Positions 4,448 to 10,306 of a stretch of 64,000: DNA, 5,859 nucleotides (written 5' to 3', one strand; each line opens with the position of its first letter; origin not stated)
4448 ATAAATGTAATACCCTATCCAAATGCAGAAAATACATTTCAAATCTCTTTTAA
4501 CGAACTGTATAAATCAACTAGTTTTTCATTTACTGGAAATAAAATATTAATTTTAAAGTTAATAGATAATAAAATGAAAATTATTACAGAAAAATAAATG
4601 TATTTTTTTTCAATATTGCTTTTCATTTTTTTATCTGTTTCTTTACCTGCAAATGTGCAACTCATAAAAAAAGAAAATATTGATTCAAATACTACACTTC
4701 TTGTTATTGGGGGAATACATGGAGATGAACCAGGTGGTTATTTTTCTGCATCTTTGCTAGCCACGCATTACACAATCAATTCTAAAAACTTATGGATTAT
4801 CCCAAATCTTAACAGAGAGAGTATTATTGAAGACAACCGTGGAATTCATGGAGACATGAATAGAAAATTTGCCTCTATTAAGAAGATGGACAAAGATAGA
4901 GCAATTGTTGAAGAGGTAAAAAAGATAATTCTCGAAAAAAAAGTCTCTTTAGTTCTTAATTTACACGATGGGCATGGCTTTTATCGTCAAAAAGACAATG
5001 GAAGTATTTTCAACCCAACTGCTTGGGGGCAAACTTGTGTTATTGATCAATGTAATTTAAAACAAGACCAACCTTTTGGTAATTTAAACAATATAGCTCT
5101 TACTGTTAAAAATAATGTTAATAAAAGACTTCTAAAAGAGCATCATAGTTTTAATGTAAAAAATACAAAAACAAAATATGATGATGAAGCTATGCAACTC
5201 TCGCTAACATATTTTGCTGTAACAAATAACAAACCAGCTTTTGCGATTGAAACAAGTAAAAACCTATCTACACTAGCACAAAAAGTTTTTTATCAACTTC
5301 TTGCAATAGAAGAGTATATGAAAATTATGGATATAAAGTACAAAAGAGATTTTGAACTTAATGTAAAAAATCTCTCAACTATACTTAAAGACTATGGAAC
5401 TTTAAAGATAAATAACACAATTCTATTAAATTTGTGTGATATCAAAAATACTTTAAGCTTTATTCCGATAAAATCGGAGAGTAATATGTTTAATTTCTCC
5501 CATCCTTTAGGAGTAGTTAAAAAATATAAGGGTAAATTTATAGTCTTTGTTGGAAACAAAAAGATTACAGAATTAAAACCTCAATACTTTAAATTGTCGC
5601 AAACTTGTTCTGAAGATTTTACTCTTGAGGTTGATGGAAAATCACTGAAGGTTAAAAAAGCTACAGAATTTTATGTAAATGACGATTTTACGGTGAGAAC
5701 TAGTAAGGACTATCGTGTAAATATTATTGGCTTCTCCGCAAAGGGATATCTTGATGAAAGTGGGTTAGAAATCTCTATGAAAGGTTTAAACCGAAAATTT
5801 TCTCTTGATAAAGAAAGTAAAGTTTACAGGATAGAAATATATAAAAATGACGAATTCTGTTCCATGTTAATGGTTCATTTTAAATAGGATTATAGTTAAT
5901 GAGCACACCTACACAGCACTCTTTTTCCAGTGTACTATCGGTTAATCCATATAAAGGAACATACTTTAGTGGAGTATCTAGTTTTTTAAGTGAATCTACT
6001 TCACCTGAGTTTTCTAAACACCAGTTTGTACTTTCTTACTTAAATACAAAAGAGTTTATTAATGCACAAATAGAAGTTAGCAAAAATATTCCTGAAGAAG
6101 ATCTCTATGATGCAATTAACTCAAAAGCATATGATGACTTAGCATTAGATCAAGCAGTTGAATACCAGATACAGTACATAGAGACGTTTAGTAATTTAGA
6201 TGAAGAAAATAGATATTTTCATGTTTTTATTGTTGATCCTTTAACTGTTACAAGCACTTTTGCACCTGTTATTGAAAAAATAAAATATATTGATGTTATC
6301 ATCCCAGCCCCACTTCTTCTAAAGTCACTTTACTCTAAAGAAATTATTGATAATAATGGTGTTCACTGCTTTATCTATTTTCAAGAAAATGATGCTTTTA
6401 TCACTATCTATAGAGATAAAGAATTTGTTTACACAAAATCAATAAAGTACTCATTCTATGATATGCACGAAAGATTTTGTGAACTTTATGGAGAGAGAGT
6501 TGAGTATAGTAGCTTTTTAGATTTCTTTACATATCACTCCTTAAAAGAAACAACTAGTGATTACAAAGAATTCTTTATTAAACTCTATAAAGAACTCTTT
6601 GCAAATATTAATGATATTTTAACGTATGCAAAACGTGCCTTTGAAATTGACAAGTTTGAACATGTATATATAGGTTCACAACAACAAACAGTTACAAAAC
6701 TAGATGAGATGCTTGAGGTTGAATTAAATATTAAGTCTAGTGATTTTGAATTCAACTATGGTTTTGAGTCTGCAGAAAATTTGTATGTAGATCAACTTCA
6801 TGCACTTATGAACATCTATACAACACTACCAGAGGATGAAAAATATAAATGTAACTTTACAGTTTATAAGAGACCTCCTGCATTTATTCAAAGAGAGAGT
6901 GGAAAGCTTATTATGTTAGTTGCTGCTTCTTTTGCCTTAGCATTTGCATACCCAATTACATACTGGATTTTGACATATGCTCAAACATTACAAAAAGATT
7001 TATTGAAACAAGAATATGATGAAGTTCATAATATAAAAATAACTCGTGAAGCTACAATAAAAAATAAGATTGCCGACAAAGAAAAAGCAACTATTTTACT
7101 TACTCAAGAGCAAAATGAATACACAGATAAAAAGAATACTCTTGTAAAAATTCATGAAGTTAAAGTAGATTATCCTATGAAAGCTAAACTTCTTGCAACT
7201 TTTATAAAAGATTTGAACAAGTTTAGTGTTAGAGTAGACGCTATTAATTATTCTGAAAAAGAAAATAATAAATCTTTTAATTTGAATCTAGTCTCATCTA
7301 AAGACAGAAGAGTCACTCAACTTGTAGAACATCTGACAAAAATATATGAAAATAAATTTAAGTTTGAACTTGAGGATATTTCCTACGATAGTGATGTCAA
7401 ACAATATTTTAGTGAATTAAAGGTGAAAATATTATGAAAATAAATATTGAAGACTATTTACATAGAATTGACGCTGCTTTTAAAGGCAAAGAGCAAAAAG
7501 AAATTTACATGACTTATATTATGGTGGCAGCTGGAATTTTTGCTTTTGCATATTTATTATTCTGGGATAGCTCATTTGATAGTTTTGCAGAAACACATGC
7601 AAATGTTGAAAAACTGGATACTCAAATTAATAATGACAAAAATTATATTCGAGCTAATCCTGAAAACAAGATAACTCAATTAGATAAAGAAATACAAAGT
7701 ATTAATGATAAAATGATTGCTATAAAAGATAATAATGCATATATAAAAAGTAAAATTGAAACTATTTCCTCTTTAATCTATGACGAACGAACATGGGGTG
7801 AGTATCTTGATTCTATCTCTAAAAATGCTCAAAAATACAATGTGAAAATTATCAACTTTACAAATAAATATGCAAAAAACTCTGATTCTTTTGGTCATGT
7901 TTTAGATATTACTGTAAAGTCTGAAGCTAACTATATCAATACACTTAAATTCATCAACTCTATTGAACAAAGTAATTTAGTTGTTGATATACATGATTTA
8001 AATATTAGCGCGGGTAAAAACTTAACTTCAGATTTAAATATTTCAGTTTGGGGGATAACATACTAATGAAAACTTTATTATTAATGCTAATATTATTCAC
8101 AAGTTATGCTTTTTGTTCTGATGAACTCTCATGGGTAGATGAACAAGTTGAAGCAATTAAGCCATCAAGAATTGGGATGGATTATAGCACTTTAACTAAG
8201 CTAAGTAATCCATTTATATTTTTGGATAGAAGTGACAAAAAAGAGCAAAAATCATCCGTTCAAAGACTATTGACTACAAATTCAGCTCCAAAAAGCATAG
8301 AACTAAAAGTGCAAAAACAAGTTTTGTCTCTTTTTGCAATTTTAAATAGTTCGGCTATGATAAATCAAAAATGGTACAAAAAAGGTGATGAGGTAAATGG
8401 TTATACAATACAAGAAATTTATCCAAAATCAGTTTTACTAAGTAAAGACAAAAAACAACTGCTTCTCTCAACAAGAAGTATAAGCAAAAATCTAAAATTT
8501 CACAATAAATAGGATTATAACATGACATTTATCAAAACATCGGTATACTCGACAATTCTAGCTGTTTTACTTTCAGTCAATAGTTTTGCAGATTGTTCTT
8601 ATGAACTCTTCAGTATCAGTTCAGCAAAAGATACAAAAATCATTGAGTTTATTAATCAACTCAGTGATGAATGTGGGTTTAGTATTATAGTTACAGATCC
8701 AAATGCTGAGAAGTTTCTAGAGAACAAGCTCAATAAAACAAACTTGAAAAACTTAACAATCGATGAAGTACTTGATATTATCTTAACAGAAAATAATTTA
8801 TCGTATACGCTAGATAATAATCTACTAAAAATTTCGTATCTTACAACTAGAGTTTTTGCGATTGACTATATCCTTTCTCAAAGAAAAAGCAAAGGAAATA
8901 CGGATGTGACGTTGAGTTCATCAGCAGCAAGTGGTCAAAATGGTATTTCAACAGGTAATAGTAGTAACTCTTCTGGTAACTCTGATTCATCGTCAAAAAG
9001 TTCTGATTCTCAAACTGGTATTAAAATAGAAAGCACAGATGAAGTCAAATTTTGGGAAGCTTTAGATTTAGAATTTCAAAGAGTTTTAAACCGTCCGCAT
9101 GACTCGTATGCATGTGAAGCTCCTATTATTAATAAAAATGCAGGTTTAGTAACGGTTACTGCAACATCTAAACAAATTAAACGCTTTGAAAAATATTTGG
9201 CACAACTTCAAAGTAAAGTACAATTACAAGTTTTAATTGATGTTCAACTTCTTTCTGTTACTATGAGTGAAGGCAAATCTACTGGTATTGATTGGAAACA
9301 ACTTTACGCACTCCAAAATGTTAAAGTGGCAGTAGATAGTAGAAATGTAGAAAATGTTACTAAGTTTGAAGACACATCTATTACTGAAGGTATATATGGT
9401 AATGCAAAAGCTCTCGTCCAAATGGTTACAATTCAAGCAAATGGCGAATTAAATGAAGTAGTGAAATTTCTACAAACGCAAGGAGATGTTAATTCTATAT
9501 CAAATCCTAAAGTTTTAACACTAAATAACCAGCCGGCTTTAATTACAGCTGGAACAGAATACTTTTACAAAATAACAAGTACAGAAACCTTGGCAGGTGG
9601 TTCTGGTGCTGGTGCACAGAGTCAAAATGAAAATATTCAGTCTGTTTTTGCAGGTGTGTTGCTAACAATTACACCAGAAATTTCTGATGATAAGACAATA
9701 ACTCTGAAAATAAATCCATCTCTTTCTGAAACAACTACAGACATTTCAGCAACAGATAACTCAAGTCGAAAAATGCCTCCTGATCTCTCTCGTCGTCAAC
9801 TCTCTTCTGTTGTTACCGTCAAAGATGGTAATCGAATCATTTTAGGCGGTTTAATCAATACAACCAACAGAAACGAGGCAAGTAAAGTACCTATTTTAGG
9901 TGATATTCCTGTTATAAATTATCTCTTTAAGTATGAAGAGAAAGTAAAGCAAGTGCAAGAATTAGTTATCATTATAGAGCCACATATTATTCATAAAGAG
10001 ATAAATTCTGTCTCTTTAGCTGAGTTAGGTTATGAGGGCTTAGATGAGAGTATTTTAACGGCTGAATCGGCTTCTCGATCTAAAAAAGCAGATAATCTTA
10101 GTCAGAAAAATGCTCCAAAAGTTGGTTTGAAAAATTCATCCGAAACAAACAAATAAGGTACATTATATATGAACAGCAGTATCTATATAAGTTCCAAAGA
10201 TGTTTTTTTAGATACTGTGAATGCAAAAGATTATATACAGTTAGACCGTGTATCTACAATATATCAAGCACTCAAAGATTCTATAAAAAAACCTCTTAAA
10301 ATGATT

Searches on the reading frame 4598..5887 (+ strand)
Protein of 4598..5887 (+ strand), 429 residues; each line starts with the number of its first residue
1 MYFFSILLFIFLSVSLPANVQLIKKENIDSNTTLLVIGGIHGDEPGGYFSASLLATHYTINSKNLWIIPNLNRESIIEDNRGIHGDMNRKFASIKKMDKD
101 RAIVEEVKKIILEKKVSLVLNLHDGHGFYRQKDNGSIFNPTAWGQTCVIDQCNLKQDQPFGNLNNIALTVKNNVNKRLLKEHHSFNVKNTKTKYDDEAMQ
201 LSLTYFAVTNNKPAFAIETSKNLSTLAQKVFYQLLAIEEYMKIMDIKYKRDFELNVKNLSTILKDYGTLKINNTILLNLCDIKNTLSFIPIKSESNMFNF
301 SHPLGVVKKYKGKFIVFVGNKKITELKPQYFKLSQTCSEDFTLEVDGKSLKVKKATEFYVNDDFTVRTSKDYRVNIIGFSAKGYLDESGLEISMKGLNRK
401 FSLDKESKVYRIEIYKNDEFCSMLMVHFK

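Call 62: search_protein_families(library=pfam, proteins=[window:4598-5887:+], max_evalue=0.001)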
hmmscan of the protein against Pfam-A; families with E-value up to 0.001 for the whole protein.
window:4598-5887:+ (429 aa): 3 families
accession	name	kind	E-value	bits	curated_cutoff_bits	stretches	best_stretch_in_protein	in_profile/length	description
PF17033.10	Peptidase_M99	-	9.7e-64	215.8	27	1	22-261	27-264/267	Carboxypeptidase controlling helical cell shape catalytic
PF17129.9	Peptidase_M99_C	-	6.7e-19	68.4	27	1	339-428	6-99/100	C-terminal domain of metallo-carboxypeptidase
PF24827.1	AstE_AspA_cat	-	1e-05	25.6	25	1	32-124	3-105/192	Succinylglutamate desuccinylase/Aspartoacylase catalytic domain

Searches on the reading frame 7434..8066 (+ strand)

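Call 62: search_protein_families(library=pfam, proteins=[window:7434-8066:+], max_evalue=0.001)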
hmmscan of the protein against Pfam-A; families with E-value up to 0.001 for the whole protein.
window:7434-8066:+ (210 aa): 1 family
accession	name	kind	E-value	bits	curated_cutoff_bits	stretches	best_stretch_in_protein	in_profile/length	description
PF04350.18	PilO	-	0.00012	22.7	22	1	81-210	9-141/145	Pilus assembly protein, PilO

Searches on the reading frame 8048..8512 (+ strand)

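Call 62: search_protein_families(library=pfam, proteins=[window:8048-8512:+], max_evalue=0.001)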
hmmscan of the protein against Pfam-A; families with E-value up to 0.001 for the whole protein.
window:8048-8512:+ (154 aa): 2 families
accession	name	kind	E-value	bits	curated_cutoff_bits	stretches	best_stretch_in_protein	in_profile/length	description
PF16537.11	T2SSB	-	0.00023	21.2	28.4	1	102-137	19-55/60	Type II secretion system protein B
PF23862.1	CdsD_C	-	0.00034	21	27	0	101-134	16-49/56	CdsD C-terminal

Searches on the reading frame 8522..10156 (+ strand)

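Call 62: search_protein_families(library=pfam, proteins=[window:8522-10156:+], max_evalue=0.001)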
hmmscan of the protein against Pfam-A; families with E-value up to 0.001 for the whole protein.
window:8522-10156:+ (544 aa): 3 families
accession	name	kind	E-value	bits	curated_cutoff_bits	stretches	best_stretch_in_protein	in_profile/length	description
PF00263.26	Secretin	-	4.8e-46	156.9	27.5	1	317-490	2-168/169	Bacterial type II and III secretion system protein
PF07655.18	Secretin_N_2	-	5.8e-15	56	23.4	1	109-194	1-81/91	Secretin N-terminal domain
PF07660.19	STN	-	0.00012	22.2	28.4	1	74-104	19-49/52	Secretin and TonB N terminus short domain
